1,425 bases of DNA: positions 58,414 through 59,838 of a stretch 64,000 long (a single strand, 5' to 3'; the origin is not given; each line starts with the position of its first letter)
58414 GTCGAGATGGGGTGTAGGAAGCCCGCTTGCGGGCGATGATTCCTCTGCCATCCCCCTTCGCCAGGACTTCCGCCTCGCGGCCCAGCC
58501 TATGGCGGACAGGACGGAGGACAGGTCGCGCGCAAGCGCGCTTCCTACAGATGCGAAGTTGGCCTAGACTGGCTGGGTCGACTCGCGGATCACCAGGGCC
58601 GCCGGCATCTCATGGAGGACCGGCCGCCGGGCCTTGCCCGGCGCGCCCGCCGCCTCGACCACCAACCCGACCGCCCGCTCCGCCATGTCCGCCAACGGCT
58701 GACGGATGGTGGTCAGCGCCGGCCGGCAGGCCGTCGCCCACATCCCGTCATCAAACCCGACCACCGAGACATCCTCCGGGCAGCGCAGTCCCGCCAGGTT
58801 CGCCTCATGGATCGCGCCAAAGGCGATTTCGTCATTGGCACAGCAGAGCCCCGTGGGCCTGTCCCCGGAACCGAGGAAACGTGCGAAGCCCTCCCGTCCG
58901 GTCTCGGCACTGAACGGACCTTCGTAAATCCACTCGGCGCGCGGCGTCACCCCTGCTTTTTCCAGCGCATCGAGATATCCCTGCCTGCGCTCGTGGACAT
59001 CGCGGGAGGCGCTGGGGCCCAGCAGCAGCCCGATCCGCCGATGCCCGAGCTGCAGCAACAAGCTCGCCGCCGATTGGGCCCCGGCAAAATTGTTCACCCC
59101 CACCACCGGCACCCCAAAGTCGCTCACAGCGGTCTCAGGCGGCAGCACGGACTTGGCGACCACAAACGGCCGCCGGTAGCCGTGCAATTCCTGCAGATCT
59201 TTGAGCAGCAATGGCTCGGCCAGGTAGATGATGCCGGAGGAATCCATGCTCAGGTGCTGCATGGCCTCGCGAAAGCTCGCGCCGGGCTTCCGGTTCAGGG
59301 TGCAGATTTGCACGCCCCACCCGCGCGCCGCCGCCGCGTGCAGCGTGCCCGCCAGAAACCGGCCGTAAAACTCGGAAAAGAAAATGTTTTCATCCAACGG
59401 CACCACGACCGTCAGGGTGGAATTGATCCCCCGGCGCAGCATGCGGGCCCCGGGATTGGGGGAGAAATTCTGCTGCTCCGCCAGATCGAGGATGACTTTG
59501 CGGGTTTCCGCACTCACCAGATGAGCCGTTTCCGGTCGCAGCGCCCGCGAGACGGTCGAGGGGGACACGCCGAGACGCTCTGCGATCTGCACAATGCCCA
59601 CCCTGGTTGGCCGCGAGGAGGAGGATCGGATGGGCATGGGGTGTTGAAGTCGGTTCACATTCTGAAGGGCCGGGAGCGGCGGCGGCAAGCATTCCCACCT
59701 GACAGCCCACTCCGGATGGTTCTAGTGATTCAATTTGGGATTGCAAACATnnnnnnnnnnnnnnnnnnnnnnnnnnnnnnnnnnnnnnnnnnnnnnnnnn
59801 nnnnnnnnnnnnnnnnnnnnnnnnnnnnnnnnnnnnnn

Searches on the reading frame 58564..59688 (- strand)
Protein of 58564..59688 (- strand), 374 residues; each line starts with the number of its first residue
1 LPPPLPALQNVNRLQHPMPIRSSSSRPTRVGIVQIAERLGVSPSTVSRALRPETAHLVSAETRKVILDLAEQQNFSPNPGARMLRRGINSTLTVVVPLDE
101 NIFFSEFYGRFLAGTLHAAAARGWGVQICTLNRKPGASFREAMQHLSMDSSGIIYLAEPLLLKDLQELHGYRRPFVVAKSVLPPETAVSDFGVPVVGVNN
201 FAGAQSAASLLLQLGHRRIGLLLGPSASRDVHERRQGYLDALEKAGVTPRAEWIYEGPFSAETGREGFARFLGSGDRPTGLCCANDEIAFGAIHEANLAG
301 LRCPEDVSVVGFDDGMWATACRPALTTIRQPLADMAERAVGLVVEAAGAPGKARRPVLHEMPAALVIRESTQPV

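Call 78: search_protein_families(library=pfam, proteins=[window:58564-59688:-], max_evalue=0.001)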
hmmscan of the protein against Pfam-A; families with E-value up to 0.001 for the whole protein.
window:58564-59688:- (374 aa): 8 families
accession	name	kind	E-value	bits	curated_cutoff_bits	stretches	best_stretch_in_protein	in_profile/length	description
PF13377.12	Peripla_BP_3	-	5.1e-36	124.7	26.5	1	211-371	4-167/167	Periplasmic binding protein-like domain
PF00532.27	Peripla_BP_1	-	5.7e-19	69.1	22.2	1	91-314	3-225/281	Periplasmic binding proteins and sugar binding domain of LacI family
PF00356.27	LacI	-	6.7e-09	35.8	27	1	34-78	4-46/46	Bacterial regulatory proteins, lacI family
PF13407.12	Peripla_BP_4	-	3.5e-06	27.2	35.1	1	192-314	95-218/258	Periplasmic binding protein domain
PF13412.12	HTH_24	-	8.3e-05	22.5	21.9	0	33-51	21-39/48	Winged helix-turn-helix DNA-binding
PF09339.16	HTH_IclR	-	0.0006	20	22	0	26-51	15-40/52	IclR helix-turn-helix domain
PF13936.12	HTH_38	-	0.00075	19.6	27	0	32-51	23-42/44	Helix-turn-helix domain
PF13384.12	HTH_23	-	0.00095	19.4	24.6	0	32-51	20-39/50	Homeodomain-like domain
